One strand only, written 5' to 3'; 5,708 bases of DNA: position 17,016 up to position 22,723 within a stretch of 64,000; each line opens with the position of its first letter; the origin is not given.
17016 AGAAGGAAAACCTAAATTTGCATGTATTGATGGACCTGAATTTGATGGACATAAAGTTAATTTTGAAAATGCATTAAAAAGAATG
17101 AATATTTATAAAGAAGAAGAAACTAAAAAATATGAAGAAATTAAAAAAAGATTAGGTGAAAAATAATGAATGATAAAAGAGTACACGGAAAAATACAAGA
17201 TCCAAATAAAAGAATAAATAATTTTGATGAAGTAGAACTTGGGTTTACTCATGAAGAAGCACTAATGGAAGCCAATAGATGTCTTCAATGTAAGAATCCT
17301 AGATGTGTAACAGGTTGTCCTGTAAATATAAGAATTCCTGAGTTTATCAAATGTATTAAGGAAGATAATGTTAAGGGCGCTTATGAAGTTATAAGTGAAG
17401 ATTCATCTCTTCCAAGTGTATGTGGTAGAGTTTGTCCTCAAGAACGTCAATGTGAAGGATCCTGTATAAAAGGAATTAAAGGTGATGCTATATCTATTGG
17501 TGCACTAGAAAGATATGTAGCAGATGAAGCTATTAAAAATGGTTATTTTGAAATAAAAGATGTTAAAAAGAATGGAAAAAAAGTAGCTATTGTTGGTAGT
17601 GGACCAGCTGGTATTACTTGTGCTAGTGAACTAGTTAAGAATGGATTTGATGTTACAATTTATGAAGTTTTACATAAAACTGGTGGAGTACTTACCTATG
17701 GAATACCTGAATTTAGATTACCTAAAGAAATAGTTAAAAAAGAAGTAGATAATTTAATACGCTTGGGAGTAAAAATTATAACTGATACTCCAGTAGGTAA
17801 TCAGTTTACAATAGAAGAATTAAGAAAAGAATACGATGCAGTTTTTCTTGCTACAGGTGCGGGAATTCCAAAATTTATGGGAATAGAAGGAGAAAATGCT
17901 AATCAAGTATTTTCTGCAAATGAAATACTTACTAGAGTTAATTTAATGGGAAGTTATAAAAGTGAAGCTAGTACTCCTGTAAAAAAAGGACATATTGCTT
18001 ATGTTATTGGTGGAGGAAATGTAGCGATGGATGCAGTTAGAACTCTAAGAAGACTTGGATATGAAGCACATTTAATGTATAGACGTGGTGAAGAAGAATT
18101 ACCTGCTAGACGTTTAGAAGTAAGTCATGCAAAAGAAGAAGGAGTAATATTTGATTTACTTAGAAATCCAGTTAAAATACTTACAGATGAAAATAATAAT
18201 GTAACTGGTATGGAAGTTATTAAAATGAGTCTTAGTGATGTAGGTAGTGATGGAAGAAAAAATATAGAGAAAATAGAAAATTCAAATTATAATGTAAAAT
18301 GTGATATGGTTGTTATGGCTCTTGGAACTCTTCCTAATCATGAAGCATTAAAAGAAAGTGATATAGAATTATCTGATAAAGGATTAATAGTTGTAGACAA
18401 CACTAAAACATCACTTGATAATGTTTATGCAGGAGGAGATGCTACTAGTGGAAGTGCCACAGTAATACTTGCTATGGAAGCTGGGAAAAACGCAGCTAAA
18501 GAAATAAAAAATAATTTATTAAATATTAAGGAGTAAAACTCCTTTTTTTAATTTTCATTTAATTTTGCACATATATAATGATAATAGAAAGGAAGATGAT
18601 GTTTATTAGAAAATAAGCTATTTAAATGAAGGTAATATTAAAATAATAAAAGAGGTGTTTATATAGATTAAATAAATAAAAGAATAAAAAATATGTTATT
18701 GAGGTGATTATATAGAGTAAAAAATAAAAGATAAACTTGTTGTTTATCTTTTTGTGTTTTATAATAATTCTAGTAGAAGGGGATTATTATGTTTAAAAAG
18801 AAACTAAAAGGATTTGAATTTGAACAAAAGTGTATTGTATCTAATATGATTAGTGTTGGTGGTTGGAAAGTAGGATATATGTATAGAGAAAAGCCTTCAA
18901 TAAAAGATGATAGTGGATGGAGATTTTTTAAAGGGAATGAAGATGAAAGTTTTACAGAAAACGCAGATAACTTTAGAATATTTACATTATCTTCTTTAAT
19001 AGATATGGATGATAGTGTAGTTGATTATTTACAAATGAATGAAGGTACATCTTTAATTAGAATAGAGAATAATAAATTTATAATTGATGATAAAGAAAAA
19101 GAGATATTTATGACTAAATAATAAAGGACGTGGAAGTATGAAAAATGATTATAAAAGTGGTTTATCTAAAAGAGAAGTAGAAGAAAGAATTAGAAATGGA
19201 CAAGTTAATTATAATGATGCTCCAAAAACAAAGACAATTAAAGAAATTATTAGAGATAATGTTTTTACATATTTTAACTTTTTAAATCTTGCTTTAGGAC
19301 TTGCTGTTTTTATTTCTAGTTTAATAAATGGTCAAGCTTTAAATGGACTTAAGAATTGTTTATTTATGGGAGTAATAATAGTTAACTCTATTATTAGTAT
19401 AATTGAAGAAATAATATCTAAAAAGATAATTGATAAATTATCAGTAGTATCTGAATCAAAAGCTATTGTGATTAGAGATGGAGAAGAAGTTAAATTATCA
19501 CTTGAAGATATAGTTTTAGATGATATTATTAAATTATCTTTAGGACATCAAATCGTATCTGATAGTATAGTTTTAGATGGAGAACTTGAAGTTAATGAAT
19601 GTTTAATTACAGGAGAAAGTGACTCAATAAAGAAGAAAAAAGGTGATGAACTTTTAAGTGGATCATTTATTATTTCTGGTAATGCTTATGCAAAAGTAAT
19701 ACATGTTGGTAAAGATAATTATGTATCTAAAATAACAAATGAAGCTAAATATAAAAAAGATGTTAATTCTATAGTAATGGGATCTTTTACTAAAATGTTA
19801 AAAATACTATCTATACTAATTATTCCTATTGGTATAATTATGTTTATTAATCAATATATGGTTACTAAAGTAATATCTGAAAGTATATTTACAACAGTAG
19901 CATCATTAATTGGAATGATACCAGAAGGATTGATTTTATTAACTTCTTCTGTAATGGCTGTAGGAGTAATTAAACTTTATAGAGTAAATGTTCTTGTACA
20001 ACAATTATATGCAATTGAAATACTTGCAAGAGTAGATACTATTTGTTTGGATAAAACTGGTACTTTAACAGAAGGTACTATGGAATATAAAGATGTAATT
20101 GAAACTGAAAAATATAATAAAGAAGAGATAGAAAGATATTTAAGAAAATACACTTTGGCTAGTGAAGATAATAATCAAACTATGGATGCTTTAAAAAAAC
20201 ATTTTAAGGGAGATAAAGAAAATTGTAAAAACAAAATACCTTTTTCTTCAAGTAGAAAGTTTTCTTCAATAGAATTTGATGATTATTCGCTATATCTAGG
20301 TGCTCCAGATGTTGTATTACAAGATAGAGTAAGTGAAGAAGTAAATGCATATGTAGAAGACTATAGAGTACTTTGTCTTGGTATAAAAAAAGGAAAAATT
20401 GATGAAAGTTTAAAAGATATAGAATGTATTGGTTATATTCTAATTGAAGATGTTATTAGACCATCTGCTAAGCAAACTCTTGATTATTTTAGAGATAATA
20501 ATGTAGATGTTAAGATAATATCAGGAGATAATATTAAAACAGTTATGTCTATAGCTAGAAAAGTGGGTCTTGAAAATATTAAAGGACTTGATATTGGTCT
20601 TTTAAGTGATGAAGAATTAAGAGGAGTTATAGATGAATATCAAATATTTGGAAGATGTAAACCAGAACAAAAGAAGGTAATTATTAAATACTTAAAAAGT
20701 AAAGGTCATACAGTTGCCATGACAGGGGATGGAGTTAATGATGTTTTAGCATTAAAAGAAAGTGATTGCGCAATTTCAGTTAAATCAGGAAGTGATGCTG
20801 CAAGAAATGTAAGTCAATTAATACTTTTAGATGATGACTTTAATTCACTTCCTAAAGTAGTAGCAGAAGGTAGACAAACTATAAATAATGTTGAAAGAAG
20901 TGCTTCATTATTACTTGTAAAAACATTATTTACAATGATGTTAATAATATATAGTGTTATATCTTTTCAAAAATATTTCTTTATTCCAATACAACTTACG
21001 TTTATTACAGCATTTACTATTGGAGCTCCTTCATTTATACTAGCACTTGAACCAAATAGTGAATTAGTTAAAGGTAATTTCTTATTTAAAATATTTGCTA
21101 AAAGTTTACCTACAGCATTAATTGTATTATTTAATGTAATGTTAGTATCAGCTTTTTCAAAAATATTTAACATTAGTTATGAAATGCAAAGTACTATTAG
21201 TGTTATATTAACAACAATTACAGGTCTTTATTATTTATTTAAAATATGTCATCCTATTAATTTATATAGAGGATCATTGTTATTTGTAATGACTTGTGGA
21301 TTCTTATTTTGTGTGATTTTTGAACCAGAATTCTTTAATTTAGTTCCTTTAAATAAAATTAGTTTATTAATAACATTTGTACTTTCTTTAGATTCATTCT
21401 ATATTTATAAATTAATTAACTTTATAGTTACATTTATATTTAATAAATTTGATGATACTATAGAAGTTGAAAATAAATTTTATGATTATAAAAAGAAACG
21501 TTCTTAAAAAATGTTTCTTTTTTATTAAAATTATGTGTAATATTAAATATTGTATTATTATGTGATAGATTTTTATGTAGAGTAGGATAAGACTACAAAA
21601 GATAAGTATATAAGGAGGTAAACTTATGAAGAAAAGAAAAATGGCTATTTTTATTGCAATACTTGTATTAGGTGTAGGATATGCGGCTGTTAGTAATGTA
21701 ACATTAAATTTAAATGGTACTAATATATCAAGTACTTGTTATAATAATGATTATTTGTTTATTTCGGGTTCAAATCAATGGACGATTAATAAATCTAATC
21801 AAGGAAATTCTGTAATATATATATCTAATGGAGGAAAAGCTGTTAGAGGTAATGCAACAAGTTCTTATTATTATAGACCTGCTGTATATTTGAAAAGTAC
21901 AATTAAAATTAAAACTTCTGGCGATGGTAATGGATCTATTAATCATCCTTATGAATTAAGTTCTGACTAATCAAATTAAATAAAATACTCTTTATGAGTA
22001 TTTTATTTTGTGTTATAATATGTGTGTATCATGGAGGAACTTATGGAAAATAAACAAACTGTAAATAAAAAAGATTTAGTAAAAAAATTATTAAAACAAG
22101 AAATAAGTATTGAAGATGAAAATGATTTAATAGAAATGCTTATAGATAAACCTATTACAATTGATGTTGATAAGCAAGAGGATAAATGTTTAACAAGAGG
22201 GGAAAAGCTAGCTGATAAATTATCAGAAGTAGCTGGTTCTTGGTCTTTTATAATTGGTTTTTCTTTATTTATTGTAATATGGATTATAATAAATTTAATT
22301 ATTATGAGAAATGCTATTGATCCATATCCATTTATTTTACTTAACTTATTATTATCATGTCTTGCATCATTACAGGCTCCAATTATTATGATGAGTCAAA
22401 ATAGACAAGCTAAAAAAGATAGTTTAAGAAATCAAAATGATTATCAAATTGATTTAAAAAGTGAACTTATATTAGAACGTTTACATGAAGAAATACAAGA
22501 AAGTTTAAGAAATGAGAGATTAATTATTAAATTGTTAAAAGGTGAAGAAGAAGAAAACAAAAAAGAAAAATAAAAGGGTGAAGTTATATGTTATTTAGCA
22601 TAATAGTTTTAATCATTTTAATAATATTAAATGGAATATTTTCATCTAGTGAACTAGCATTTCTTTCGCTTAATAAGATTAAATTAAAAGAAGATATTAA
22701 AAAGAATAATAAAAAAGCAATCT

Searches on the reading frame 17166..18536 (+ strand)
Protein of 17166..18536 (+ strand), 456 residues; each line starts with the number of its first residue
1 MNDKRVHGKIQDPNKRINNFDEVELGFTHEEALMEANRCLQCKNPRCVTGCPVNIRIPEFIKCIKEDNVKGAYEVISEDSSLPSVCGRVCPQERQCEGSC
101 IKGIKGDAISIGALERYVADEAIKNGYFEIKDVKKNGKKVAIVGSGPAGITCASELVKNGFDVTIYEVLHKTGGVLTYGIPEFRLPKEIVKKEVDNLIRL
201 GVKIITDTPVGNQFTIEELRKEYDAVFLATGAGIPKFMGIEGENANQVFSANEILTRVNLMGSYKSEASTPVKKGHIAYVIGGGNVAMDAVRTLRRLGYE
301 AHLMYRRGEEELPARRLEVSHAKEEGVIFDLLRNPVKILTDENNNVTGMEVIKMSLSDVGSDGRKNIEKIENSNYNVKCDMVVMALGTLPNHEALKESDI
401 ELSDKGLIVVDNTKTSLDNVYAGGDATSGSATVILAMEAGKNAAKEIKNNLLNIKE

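Call 5: search_protein_families(library=pfam, proteins=[window:17166-18536:+], max_evalue=0.01)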
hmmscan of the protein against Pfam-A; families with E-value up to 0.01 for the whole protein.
window:17166-18536:+ (456 aa): 18 families
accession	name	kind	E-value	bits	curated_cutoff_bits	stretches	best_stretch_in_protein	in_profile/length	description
PF14691.11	Fer4_20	-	8e-44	148.5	25.8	1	16-126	1-112/113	Dihydroprymidine dehydrogenase domain II, 4Fe-4S cluster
PF07992.20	Pyr_redox_2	-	3.2e-35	122.4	26.1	1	138-440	1-291/291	Pyridine nucleotide-disulphide oxidoreductase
PF13738.12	Pyr_redox_3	-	2.4e-14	53.8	30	2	206-423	106-304/305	Pyridine nucleotide-disulphide oxidoreductase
PF00070.33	Pyr_redox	-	1.5e-09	38.7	22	1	280-350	4-78/82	Pyridine nucleotide-disulphide oxidoreductase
PF13450.12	NAD_binding_8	-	1.1e-08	35.7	21.9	1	142-176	1-35/68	NAD(P)-binding Rossmann-like domain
PF01266.30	DAO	-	3.6e-07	30.5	27.9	1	139-167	1-29/353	FAD dependent oxidoreductase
PF01593.30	Amino_oxidase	-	5.3e-06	26.4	19.8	1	148-174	2-28/443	Flavin containing amine oxidoreductase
PF01946.23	Thi4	-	1e-05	25.3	26.2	1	136-203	16-83/235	Thi4 family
PF03486.20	HI0933_like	-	2.9e-05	24.1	50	1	139-173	2-36/244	HI0933-like protein Rossmann domain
PF12831.13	FAD_oxidored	-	0.00012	22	27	1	140-180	2-42/416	FAD dependent oxidoreductase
PF01494.25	FAD_binding_3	-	0.00034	20.4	22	1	139-169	3-33/349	FAD binding domain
PF01262.27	AlaDh_PNT_C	-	0.00043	20.2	23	0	271-304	24-57/214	Alanine dehydrogenase/PNT, C-terminal domain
PF13241.12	NAD_binding_7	-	0.00069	20.6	22.1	0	136-166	6-36/104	Putative NAD(P)-binding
PF13454.12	NAD_binding_9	-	0.00079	19.9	21.8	0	141-173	1-36/155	FAD-NAD(P)-binding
PF00890.30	FAD_binding_2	-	0.00093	18.9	20.4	1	140-176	2-38/414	FAD binding domain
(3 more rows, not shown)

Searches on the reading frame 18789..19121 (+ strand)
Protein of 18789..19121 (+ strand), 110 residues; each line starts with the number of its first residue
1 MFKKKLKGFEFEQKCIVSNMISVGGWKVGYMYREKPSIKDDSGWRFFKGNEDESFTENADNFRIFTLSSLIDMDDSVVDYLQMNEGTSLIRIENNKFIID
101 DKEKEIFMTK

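Call 5: search_protein_families(library=pfam, proteins=[window:18789-19121:+], max_evalue=0.01)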
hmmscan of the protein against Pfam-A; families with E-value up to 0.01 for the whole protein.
window:18789-19121:+ (110 aa): 2 families
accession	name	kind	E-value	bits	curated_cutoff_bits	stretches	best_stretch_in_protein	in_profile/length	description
PF09951.15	Imm33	-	1.4e-26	92.5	25.4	1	15-98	1-84/87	Immunity protein Imm33 domain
PF24719.1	Imm33-like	-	7.2e-08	32.7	27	1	5-91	12-92/103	Imm33-like domain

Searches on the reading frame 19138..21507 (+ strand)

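Call 5: search_protein_families(library=pfam, proteins=[window:19138-21507:+], max_evalue=0.01)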
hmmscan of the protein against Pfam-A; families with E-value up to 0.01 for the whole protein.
window:19138-21507:+ (789 aa): 2 families
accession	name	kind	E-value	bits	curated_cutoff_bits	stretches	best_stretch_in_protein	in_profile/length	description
PF00122.25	E1-E2_ATPase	-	6.1e-38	130.6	28.1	1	106-280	4-178/181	E1-E2 ATPase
PF00702.32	Hydrolase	-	2e-21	77.7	26.4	1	299-542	1-190/191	haloacid dehalogenase-like hydrolase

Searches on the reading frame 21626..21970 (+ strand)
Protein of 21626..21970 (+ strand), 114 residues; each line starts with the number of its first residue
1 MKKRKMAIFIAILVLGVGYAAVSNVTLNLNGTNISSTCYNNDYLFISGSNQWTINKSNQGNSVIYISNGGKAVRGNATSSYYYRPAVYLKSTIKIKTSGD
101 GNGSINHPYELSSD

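Call 5: search_protein_families(library=pfam, proteins=[window:21626-21970:+], max_evalue=0.01)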
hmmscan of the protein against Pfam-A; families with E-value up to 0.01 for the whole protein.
window:21626-21970:+ (114 aa): 0 families

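Call 9: search_protein_families(library=ncbifam, proteins=[window:21626-21970:+], max_evalue=1)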
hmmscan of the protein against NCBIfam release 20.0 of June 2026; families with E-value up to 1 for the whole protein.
window:21626-21970:+ (114 aa): 3 families
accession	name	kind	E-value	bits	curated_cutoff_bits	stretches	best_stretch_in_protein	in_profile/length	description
NF033802.1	AimP_fam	subfamily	0.13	12.4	35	1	1-24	1-23/43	lysogeny pheromone AimP family peptide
NF007487.1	PRK10081.1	equivalog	0.17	11.6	94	0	66-79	32-45/48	lipoprotein toxin entericidin B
NF041767.1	micro_ase_MlrC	exception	0.2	10.1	999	1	40-70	457-487/511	microcystinase MlrC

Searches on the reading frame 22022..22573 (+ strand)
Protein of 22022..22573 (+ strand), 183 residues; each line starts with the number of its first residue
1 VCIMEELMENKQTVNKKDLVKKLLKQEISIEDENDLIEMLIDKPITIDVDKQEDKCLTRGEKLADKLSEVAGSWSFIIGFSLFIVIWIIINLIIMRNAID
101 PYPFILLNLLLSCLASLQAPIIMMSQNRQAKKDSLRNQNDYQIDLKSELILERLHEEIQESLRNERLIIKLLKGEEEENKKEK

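Call 5: search_protein_families(library=pfam, proteins=[window:22022-22573:+], max_evalue=0.01)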
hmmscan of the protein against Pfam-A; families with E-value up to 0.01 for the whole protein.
window:22022-22573:+ (183 aa): 1 family
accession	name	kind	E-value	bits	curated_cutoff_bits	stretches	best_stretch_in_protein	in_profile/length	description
PF06210.16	DUF1003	-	6e-36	123.2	27.4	1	72-162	2-93/103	Protein of unknown function (DUF1003)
